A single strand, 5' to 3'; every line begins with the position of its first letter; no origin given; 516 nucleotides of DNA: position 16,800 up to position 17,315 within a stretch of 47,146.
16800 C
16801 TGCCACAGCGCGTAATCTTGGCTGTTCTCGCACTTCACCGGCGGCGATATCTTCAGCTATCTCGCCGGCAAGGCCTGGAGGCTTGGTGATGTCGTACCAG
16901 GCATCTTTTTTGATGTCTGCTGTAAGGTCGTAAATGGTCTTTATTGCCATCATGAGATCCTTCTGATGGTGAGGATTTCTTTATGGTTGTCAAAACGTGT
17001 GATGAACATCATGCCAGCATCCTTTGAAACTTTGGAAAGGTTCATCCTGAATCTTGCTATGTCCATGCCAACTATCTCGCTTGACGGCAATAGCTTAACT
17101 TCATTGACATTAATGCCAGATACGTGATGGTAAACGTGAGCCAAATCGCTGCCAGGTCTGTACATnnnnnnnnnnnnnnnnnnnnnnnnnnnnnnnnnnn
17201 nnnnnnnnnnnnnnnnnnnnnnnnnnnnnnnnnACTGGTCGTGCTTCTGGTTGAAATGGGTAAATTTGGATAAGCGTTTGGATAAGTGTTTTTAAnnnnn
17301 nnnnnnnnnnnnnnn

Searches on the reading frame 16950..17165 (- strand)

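Call 65: search_protein_families(library=pfam, proteins=[window:16950-17165:-], max_evalue=0.01)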
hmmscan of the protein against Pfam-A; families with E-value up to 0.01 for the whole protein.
window:16950-17165:- (71 aa): 0 families

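Call 66: search_protein_families(library=phrogs, proteins=[window:16950-17165:-], max_evalue=0.001)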
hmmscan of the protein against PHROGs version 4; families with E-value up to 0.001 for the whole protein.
window:16950-17165:- (71 aa): 1 family
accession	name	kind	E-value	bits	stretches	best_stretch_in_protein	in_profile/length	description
phrog_28700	-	unknown function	8.8e-10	39.4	1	1-70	1-70/71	-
